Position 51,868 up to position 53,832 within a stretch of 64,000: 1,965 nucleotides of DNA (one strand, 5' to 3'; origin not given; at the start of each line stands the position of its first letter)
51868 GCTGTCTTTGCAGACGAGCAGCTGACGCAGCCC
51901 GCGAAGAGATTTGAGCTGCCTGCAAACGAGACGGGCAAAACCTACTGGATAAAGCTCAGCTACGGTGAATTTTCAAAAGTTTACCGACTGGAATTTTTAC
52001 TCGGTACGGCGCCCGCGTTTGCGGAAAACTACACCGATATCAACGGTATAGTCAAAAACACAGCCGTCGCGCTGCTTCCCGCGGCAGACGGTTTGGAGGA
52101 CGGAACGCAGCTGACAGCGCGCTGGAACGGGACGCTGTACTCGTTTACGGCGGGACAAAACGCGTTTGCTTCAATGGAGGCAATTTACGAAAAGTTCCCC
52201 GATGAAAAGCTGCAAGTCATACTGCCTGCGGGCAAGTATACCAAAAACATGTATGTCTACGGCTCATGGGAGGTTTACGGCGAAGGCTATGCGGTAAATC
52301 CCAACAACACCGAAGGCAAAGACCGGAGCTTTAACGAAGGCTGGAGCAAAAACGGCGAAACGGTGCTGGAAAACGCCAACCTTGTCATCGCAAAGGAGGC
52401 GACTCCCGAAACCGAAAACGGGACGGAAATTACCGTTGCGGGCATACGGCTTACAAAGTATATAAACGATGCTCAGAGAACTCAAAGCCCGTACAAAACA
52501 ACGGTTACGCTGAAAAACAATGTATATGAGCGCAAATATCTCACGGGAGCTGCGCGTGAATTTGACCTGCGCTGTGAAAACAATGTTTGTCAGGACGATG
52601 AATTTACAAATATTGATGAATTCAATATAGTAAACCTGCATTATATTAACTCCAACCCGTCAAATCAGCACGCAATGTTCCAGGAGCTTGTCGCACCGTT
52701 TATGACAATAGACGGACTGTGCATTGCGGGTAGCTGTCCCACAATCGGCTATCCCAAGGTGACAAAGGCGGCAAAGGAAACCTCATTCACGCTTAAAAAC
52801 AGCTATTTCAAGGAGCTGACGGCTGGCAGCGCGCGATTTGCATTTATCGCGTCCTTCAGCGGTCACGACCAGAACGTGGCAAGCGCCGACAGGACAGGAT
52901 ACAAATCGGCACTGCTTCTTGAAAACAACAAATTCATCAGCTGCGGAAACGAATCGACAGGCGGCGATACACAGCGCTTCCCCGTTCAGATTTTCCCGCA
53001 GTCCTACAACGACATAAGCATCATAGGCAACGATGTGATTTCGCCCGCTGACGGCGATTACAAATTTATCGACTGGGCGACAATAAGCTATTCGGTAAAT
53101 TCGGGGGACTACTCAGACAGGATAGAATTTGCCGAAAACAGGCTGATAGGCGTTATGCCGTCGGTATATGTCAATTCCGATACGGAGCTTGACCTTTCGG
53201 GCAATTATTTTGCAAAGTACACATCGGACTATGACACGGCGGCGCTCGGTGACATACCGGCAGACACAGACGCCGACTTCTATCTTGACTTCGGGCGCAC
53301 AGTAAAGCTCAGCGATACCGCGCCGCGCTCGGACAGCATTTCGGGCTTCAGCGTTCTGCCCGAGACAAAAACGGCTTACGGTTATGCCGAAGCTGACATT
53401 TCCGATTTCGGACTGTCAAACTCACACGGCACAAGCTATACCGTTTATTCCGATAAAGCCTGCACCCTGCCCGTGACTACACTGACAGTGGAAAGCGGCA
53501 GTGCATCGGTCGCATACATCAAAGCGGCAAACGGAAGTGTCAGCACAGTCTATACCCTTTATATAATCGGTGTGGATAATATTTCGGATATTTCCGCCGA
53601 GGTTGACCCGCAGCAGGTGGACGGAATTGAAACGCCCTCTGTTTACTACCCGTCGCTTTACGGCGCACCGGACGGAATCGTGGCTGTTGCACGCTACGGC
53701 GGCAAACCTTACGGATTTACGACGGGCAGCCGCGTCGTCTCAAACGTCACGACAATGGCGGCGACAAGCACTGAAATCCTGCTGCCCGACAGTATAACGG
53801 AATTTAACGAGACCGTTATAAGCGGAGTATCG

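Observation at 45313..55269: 3,318-aa secreted mosaic protein combining three SGNH esterase domains with four beta-helix-like modules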

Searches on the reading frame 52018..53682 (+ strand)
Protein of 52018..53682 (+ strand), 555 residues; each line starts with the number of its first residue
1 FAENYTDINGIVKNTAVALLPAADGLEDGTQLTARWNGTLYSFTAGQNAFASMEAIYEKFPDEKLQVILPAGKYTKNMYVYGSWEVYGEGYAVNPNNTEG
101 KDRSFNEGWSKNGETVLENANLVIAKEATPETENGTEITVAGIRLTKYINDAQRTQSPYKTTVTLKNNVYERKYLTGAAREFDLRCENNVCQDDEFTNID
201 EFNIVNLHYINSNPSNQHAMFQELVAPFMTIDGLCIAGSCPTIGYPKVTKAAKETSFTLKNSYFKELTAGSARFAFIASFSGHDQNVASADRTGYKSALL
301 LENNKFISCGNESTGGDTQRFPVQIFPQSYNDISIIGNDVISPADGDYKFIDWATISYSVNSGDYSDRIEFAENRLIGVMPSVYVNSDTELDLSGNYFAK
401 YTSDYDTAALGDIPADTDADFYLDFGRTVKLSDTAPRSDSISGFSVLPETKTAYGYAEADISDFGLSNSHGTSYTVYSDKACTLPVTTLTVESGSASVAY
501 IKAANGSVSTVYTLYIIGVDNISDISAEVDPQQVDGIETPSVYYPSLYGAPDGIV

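Call 27: find_homologous_proteins(query=A1, max_evalue=0.001)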
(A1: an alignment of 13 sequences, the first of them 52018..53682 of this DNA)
Query A1 (13 sequences) (555 aa, profile of the alignment): 2 proteins with E <= 0.001 among 8000 candidates.
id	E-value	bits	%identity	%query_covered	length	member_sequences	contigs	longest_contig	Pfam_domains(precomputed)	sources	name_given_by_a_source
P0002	1.3e-111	392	100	51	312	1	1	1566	-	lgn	-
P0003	8.1e-49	185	86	32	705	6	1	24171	PF13472.13,PF00657.29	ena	-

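Call 36: predict_structure(alignment_id=A2)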
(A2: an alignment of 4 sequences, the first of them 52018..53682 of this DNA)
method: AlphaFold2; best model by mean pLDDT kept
length: 555 residues; sequences in the alignment: 4
mean_pLDDT: 48.3   pTM: 0.56
mean pLDDT of the five models: 48.3, 47.5, 46.0, 42.1, 41.8
residues with pLDDT >= 90: 0; 70-90: 65; 50-70: 178; < 50: 312
segments of 3 or more residues with pLDDT < 50: 1-16, 18-29, 34-42, 44-52, 90-113, 175-179, 187-193, 267-274, 284-291, 313-319, 343-348, 355-365, 374-555
pLDDT, mean of each block of 10 residues (from residue 1): 36 43 45 47 45 53 60 65 65 35 36 55 60 71 69 57 78 54 53 54 77 56 70 65 63 76 58 55 45 67 66 47 66 63 49 44 48 44 26 27 28 25 27 26 24 26 37 35 37 38 39 37 37 29 28 29
secondary structure, 60 per line:
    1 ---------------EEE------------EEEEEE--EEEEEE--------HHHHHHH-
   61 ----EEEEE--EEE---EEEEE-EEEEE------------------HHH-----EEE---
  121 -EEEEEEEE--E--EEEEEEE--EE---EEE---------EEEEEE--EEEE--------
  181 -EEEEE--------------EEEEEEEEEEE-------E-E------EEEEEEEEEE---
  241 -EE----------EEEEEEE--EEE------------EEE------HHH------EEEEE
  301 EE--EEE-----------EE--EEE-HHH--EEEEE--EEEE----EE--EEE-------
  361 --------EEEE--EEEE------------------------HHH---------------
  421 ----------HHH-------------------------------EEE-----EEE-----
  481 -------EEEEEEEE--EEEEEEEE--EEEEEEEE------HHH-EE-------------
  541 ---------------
elements in order: E16-18 E31-36 E39-44 H53-59 E65-69 E72-74 E78-82 E84-88 E115-117 E122-129 E135-141 E149-151 E161-166 E169-172 E182-186 E201-211 E228-237 E254-260 E263-265 E278-280 E296-302 E305-307 E323-325 E332-336 E339-342 E351-353 E369-372 E375-378 E465-467 E473-475 E488-495 E498-505 E508-515

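Call 38: search_protein_representatives(alignment_id=A2)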
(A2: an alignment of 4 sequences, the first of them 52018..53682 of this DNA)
Query: 4 sequences, 545 profile positions. Proteins with E-value up to 0.001 (for the whole library): 134; up to 1e-10: 98; up to 1e-30: 47. The best 134 are listed.
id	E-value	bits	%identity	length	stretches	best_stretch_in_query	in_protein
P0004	0.0e+00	1705.5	-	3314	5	1-540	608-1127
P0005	4.0e-271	916.9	-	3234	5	3-535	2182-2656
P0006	2.6e-218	742.5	-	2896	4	6-535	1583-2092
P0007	1.6e-166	571.6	-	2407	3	6-541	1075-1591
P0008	5.3e-135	467.6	-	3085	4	1-445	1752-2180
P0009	1.0e-124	433.7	-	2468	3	1-534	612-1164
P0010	3.7e-123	428.5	-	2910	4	3-482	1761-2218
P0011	7.2e-113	394.5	-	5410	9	3-473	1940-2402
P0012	3.3e-107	375.9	-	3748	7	28-534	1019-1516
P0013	1.1e-90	321.4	-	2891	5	26-535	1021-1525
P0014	9.1e-90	318.3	-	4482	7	36-457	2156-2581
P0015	1.4e-84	301.1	-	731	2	1-539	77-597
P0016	1.1e-81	291.6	-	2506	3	24-454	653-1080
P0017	4.1e-79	283.1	-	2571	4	10-534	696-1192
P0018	1.3e-75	271.6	-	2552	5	13-463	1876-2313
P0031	9.9e-45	169.6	-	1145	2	1-534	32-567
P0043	3.5e-35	138.1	-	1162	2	1-535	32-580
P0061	1.2e-23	100.1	-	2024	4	28-538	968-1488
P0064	1.9e-22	96.1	-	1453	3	27-412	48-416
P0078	5.6e-18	81.3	-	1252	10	469-523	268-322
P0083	3.6e-16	75.4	-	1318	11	473-537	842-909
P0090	9.7e-15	70.6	-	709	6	486-540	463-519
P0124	1.5e-05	40.3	-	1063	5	479-528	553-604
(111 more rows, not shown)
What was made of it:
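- Tried and rejected: The exhaustive HMMER search then showed 134 clusters (call 38).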

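Call 40: fold_search(model_id=the predicted structure, library=pdb)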
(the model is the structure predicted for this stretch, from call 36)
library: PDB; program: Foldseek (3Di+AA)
matches with E <= 10: 93; with E <= 0.001: 0
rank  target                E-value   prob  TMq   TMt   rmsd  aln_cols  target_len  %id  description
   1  7o78_A                1.6e-02  0.90  0.24  0.26  13.6       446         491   11  Structure of the PL6 family chondroitinase B from Pseudopedobacter saltans, Pedsa3807 (released 2021-07-28)
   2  7o84_B                1.8e-02  0.97  0.27  0.34  10.3       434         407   13  Structure of the PL6 family alginate lyase Pedsa0632 from Pseudopedobacter saltans in complex with substrate (released 2021-07-28)
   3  4pmh                  1.8e-02  0.54  0.15  0.21  15.2       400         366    8  The structure of rice weevil pectin methyl esterase (released 2014-11-12)
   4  8bwk_A                3.6e-02  0.77  0.24  0.20  21.9       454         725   11  Metagenomic derived PL6 alginate lyase (released 2023-12-20)
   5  5c1c                  7.5e-02  0.89  0.26  0.43  11.4       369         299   10  Crystal Structure of the Pectin Methylesterase from Aspergillus niger in Deglycosylated Form (released 2015-07-01)
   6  5c1e                  8.3e-02  0.33  0.15  0.24  14.1       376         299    9  Crystal Structure of the Pectin Methylesterase from Aspergillus niger in Penultimately Deglycosylated Form (N-acetylgluc (released 2015-07-01)
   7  9ozl_C                1.6e-01  0.51  0.23  0.33  12.4       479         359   10  Crystal structure of the polysaccharide lyase RbmB from Vibrio cholerae (released 2026-03-11)
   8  7dmk_B                1.9e-01  0.30  0.19  0.16  14.1       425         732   12  PL6 alginate lyase BcAlyPL6 (released 2021-10-06)
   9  6tgf_F                2.2e-01  0.51  0.23  0.19  13.1       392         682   10  Pantoea stewartii WceF is a glycan biofilm modifying enzyme with a bacteriophage tailspike-like parallel beta-helix fo (released 2020-11-25)
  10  7dmk_D                2.2e-01  0.21  0.18  0.14  13.0       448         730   11  PL6 alginate lyase BcAlyPL6 (released 2021-10-06)
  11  4ru5_A                2.4e-01  0.25  0.19  0.18  14.6       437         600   12  Crystal Structure of the Pseudomonas phage phi297 tailspike gp61 (released 2015-11-18)
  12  4mr0_A                2.5e-01  0.66  0.25  0.30  13.2       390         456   11  Crystal structure of PfbA, a surface adhesin of Streptococcus pneumoniae (released 2014-02-05)
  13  6tgf_E                3.2e-01  0.35  0.20  0.17  11.6       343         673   10  Pantoea stewartii WceF is a glycan biofilm modifying enzyme with a bacteriophage tailspike-like parallel beta-helix fo (released 2020-11-25)
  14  7y5s_A                3.5e-01  0.10  0.16  0.17  26.5       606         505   10  CryoEM structure of Klebsiella phage Kp7 type I tail fiber gp51 in vitro (released 2023-06-21)
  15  9cdv_A                5.8e-01  0.33  0.23  0.28  12.4       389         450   10  Crystal Structure of Rhombotarget A (released 2025-07-02)
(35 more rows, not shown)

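Call 49: search_protein_families(library=pfam, alignment_id=A5, max_evalue=0.001)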
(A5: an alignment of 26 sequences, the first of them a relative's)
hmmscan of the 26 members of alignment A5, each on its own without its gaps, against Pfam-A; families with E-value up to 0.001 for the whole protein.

A. member 1, P0031 (1145 aa): 1 family
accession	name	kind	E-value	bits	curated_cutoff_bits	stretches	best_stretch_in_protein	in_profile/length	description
PF00395.25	SLH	-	1.8e-12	47.5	20.8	1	941-985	1-42/44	S-layer homology domain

B. families by the number of members that match (of 26 scanned): 13 families
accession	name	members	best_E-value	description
PF00395.25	SLH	17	7.7e-36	S-layer homology domain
PF08757.17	CotH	2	1.1e-38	CotH kinase protein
PF13472.12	Lipase_GDSL_2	2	6.1e-20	GDSL-like Lipase/Acylhydrolase family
PF02368.24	Big_2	2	9.7e-16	Bacterial Ig-like domain (group 2)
PF00149.33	Metallophos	2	3.7e-15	Calcineurin-like phosphoesterase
PF09479.16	Flg_new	2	7.1e-13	Listeria-Bacteroides repeat domain (List_Bact_rpt)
PF03372.29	Exo_endo_phos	2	5e-12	Endonuclease/Exonuclease/phosphatase family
PF00657.28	Lipase_GDSL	2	1.3e-11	GDSL-like Lipase/Acylhydrolase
PF12733.13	Cadherin-like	2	1.1e-10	Cadherin-like beta sandwich domain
PF13385.13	Laminin_G_3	1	6.3e-19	Concanavalin A-like lectin/glucanases superfamily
PF17996.7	CE2_N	1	2.9e-17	Carbohydrate esterase 2 N-terminal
PF07554.19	FIVAR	1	4e-11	FIVAR domain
PF18998.6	Flg_new_2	1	8e-07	Divergent InlB B-repeat domain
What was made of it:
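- On Right-handed parallel beta-helix (pectate-lyase-like) superfamily: the four modules: There is none at E <= 1e-3 in 26 family members (call 49).
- A few others carry other enzyme domains: CotH, Metallophos, Exo_endo_phos and CE2_N (call 49). Most sampled family members carry SLH anchors and no enzyme domain (call 49).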

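Call 53: search_solved_structures(query=A6, max_evalue=10)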
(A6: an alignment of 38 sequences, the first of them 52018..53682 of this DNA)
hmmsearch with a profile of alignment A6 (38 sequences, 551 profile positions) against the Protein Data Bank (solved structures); distinct sequences matched with E-value up to 10: 6.
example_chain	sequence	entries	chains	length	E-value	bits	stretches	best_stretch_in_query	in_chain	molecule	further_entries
3zpp_A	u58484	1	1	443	9.7e-07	31.1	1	227-391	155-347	CELL WALL SURFACE ANCHOR FAMILY PROTEIN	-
1l0s_A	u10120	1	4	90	0.065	15.1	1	217-296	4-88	thermal hysteresis protein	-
7o0y_A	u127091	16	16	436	0.12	14.2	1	352-440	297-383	Probable ABC transporter binding protein NosD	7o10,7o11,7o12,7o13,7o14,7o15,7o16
1eww_A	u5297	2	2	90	0.22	13.4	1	217-296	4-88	ANTIFREEZE PROTEIN | thermal hysteresis protein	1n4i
8xa4_A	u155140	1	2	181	0.97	11.3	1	2-70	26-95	Protein OPG161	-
4p99_A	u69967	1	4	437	5.5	8.8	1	47-81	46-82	MpAFP_RII tetra-tandemer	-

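Call 57: search_protein_families(library=pfam, proteins=[P0078, P0090, P0083, P0124], max_evalue=0.001)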
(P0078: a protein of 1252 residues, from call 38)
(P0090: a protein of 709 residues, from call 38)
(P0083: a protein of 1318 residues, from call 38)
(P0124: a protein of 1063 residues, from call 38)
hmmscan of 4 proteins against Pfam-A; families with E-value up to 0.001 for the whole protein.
P0078 (1252 aa): 2 families
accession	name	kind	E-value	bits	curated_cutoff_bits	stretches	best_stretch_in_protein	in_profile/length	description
PF13715.12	CarbopepD_reg_2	-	3e-08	34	32.2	0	523-577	24-76/88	CarboxypepD_reg-like domain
PF18565.7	Glyco_hydro2_C5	-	1.1e-06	28.9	32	0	373-453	18-101/103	Glycoside hydrolase family 2 C-terminal domain 5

P0090 (709 aa): 3 families
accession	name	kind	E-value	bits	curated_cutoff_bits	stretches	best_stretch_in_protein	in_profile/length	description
PF12733.13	Cadherin-like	-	1.6e-27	96.2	24.2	1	83-133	38-89/89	Cadherin-like beta sandwich domain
PF09266.15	VirDNA-topo-I_N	-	4.5e-07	30.4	25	0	568-583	7-22/58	Viral DNA topoisomerase I, N-terminal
PF16129.10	DUF4841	-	2.8e-05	24.8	25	0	182-209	5-32/69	Domain of unknown function (DUF4841)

P0083 (1318 aa): 5 families
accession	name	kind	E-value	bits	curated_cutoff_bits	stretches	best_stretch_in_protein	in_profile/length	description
PF19081.6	Ig_7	-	1.6e-41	140.9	27.3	0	508-563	24-83/84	Ig-like domain CHU_C associated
PF13573.12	SprB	-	3.8e-17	62.1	28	2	39-62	7-30/37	SprB repeat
PF12467.13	CMV_1a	-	7.2e-09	36.6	25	0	461-506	105-150/184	Cucumber mosaic virus 1a protein family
PF11469.13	Ribonucleas_3_2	-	3.6e-05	24.6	25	0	341-369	11-39/119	Ribonuclease III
PF23664.1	Ig_Pom152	-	0.00017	22.3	27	0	130-168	3-40/106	Nucleoporin pom152-like, immunoglobulin-like domain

P0124 (1063 aa): 2 families
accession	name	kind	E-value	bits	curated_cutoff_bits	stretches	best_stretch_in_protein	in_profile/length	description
PF09134.16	Invasin_D3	-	7.7e-08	33.2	33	0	855-927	11-82/98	Invasin, domain 3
PF11617.13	Cu-binding_MopE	-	0.00019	22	27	1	143-170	1-27/30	Putative metal-binding motif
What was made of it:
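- On Cadherin-like beta-sandwich (Pfam PF12733): the module ends: The profile's C-terminal part reaches proteins that carry Cadherin-like or Ig_7 repeats (calls 38, 57).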

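Call 58: predict_structure(alignment_id=A6)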
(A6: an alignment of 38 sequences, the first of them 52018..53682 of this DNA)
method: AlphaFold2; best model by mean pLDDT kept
length: 555 residues; sequences in the alignment: 38
mean_pLDDT: 82.9   pTM: 0.83
mean pLDDT of the five models: 82.9, 82.8, 79.1, 79.0, 78.9
residues with pLDDT >= 90: 293; 70-90: 147; 50-70: 63; < 50: 52
segments of 3 or more residues with pLDDT < 50: 439-458, 526-555
pLDDT, mean of each block of 10 residues (from residue 1): 96 98 98 97 98 96 95 97 96 95 93 97 86 86 97 94 98 80 95 94 97 78 96 90 90 97 81 74 69 88 92 63 91 96 83 70 87 91 85 90 80 68 85 69 37 46 64 89 88 84 85 81 52 34 35 28
secondary structure, 60 per line:
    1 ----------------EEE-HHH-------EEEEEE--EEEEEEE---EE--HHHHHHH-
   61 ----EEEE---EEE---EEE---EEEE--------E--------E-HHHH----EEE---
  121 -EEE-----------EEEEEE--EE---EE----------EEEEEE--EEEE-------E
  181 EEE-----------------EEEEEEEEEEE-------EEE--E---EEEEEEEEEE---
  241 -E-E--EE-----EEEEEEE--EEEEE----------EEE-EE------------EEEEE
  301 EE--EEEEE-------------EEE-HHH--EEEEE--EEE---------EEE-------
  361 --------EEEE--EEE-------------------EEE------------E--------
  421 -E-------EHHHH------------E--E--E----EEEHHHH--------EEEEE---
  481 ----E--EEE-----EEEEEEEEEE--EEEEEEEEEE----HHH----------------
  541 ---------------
elements in order: E17-19 E31-36 E39-45 H53-59 E65-68 E72-74 E78-80 E84-87 H107-110 E115-117 E122-124 E136-141 E161-166 E169-172 E180-183 E201-211 E219-221 E228-237 E254-260 E263-267 E278-280 E296-302 E305-309 E323-325 E332-336 E339-341 E351-353 E369-372 E375-377 E397-399 H431-434 E458-460 H461-464 E473-477 E488-490 E496-505 E508-517
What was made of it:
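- On Right-handed parallel beta-helix (pectate-lyase-like) superfamily: the four modules: The AlphaFold2 model has pLDDT 82.9 and pTM 0.83, with about 25 short strands between residues 65 and 400 (call 58).
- Checked: The beta-sandwich at the end of each module is about 60-65 residues in the model (call 58), not about 90.
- AlphaFold2 gives pLDDT 82.9 and pTM 0.83 (call 58).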

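Call 60: fold_search(model_id=the predicted structure, library=pdb)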
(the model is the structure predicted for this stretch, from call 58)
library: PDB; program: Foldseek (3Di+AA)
matches with E <= 10: 531; with E <= 0.001: 0
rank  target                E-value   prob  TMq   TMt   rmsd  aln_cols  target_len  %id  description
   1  4pmh                  3.3e-02  0.28  0.14  0.19  18.1       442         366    8  The structure of rice weevil pectin methyl esterase (released 2014-11-12)
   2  4mr0_B                3.8e-02  0.94  0.35  0.41  13.8       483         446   11  Crystal structure of PfbA, a surface adhesin of Streptococcus pneumoniae (released 2014-02-05)
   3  8tne_C                4.0e-02  0.57  0.18  0.26  16.4       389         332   10  Crystal structure of bacterial pectin methylesterase Pme8A from rumen Butyrivibrio (released 2023-08-16)
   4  1qjv_A                7.5e-02  0.41  0.18  0.26  13.9       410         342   10  Pectin methylesterase PemA from Erwinia chrysanthemi (released 2000-07-14)
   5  2ntb_A                8.6e-02  0.60  0.23  0.33  14.0       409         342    8  Crystal structure of pectin methylesterase in complex with hexasaccharide V (released 2007-09-18)
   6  2nsp_A                1.0e-01  0.44  0.20  0.29  13.4       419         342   10  Crystal structure of pectin methylesterase D178A mutant in complex with hexasaccharide I (released 2007-09-18)
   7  8yk1_A                1.6e-01  0.09  0.12  0.09  25.4       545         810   10  Blood group B alpha-1,3-galactosidase AgaBb from Bifidobacterium bifidum, construct 23-844 (released 2024-07-10)
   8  9rkv_M                3.1e-01  0.38  0.21  0.20  12.5       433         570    8  Agrobacterium phage 7-7-1 tail fibers (released 2025-12-10)
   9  9rkv_N                3.1e-01  0.30  0.21  0.21  17.2       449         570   10  Agrobacterium phage 7-7-1 tail fibers (released 2025-12-10)
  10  7v6i_A                3.1e-01  0.13  0.20  0.19  16.6       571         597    9  Crystal structure of lacto-N-biosidase BsaX from Bifidobacterium saguini, lacto-N-biose complex (released 2022-02-09)
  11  3zyj_A                3.5e-01  0.11  0.16  0.20  17.7       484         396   10  NetrinG1 in complex with NGL1 (released 2011-10-05)
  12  2id5_A                3.9e-01  0.14  0.19  0.22  16.2       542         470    8  Crystal Structure of the Lingo-1 Ectodomain (released 2006-09-26)
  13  6kfn                  5.6e-01  0.25  0.23  0.38  12.7       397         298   10  Crystal structure of alginate lyase from Paenibacillus sp. str. FPU-7 (released 2019-10-30)
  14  9rkv_O                5.6e-01  0.23  0.18  0.18  13.7       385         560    9  Agrobacterium phage 7-7-1 tail fibers (released 2025-12-10)
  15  9flp_A                6.1e-01  0.69  0.08  0.05   5.1        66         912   20  CryoEM structure of the neck (1403-2314) in the grappling hook protein A (GhpA) in the bacterium Aureispira sp. CCB-QB (released 2024-10-16)
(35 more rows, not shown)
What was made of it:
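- On Cadherin-like beta-sandwich (Pfam PF12733): the module ends: An Ig-like sandwich fold is nevertheless supported (calls 58, 60).
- Closest known: PfbA of Streptococcus pneumoniae. Same: It is the best-probability Foldseek PDB hit (prob 0.94, call 60).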

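Call 62: search_solved_structures(query=A6, max_evalue=0.001, show_alignments=1)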
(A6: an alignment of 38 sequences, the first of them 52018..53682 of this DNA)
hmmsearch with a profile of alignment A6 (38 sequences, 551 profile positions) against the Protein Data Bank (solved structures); distinct sequences matched with E-value up to 0.001: 1.
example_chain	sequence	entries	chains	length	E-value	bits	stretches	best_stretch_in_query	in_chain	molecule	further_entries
3zpp_A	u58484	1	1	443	9.7e-07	31.1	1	227-391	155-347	CELL WALL SURFACE ANCHOR FAMILY PROTEIN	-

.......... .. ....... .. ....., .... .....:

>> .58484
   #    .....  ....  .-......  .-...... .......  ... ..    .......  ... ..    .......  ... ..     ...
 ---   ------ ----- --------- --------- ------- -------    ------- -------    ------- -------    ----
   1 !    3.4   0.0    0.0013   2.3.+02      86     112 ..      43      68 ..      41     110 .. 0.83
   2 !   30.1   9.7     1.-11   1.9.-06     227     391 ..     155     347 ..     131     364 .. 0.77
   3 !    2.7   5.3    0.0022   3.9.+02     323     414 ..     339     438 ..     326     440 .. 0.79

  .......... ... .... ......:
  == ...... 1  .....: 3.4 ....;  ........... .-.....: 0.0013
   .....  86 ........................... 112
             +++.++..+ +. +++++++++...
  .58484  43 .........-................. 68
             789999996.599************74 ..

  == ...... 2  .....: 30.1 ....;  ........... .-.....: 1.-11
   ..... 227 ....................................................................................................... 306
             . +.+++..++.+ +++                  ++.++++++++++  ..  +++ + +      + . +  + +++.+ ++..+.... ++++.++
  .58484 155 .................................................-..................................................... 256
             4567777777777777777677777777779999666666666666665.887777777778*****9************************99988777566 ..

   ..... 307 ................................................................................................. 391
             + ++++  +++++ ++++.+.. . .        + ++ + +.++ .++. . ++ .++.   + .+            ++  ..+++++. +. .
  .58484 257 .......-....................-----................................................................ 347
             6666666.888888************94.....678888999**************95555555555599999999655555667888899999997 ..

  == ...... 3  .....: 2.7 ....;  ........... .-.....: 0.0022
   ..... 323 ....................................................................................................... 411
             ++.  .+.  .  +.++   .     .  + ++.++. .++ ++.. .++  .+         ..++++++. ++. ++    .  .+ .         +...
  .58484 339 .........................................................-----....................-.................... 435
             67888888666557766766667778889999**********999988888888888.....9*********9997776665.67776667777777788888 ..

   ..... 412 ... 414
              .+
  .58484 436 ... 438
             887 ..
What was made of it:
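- On Right-handed parallel beta-helix (pectate-lyase-like) superfamily: the four modules: There is also a weak NosD hit at E = 0.12 (calls 53, 62).
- Closest known: PfbA of Streptococcus pneumoniae. Same: PfbA is the only solved protein that the module profile reaches by sequence (E = 9.7e-7, calls 53, 62).
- It includes the 'v.I.nN.F' repeat pattern and the cap (calls 53, 62).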
